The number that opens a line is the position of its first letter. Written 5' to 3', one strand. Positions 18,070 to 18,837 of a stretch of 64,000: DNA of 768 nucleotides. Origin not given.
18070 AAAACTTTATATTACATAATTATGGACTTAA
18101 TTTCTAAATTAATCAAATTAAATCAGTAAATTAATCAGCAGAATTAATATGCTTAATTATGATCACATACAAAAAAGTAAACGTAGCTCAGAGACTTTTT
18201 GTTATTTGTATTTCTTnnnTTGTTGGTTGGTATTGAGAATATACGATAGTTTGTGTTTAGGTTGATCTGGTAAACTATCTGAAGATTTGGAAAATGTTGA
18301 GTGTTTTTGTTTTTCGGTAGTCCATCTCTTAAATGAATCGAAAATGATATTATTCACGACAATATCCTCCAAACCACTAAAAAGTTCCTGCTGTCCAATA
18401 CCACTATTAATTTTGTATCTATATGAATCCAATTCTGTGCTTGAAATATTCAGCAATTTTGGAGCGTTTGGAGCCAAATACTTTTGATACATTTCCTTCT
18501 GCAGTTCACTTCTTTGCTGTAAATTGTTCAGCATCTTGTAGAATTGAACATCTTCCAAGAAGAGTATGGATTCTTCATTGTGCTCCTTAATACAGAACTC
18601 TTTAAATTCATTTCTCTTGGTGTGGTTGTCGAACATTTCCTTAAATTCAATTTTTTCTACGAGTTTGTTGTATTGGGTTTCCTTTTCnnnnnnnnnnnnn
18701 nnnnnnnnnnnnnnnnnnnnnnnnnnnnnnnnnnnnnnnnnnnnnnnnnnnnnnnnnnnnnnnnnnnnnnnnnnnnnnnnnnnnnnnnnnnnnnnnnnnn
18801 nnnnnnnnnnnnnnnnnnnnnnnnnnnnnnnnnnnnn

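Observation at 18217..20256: An unusual architecture: 2TM extracellular sensor, PAS domain and RGS domain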

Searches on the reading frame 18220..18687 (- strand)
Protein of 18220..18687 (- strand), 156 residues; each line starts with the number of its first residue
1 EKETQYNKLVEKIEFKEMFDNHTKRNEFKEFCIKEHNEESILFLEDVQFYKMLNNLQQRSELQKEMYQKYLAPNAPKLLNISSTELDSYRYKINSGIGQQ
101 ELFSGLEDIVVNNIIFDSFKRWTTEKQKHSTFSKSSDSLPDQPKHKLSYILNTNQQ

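Call 20: search_solved_structures(query=window:18220-18687:-, max_evalue=0.01, show_alignments=3)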
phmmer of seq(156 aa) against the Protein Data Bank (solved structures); distinct sequences matched with E-value up to 0.01: 10.
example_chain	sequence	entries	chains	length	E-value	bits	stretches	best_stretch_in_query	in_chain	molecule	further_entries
2dlr_A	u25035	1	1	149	2.1e-06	31.3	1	25-143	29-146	Regulator of G-protein signaling 10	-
2ihb_B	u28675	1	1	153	1.2e-05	28.9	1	25-123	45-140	Regulator of G-protein signalling 10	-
2i59_A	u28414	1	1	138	1.9e-05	28.2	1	25-124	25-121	Regulator of G-protein signaling 10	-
2es0_A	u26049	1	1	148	3.2e-05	27.5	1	14-122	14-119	regulator of G-protein signalling 6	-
2crp_A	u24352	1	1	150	0.00037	24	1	4-83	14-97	Regulator of G-protein signaling 5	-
2d9j_A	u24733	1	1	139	0.0012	22.3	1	20-122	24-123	Regulator of G-protein signalling 7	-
2a72_A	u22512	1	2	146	0.0012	22.3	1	20-122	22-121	Regulator of G-protein signalling 7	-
1fqi_A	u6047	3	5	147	0.0053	20.3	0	14-87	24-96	REGULATOR OF G-PROTEIN SIGNALING 9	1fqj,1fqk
6am3_X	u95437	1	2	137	0.0076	19.8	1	14-84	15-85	Regulator of G-protein signaling 17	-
1zv4_X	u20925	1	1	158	0.0081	19.7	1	14-84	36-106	Regulator of G-protein signaling 17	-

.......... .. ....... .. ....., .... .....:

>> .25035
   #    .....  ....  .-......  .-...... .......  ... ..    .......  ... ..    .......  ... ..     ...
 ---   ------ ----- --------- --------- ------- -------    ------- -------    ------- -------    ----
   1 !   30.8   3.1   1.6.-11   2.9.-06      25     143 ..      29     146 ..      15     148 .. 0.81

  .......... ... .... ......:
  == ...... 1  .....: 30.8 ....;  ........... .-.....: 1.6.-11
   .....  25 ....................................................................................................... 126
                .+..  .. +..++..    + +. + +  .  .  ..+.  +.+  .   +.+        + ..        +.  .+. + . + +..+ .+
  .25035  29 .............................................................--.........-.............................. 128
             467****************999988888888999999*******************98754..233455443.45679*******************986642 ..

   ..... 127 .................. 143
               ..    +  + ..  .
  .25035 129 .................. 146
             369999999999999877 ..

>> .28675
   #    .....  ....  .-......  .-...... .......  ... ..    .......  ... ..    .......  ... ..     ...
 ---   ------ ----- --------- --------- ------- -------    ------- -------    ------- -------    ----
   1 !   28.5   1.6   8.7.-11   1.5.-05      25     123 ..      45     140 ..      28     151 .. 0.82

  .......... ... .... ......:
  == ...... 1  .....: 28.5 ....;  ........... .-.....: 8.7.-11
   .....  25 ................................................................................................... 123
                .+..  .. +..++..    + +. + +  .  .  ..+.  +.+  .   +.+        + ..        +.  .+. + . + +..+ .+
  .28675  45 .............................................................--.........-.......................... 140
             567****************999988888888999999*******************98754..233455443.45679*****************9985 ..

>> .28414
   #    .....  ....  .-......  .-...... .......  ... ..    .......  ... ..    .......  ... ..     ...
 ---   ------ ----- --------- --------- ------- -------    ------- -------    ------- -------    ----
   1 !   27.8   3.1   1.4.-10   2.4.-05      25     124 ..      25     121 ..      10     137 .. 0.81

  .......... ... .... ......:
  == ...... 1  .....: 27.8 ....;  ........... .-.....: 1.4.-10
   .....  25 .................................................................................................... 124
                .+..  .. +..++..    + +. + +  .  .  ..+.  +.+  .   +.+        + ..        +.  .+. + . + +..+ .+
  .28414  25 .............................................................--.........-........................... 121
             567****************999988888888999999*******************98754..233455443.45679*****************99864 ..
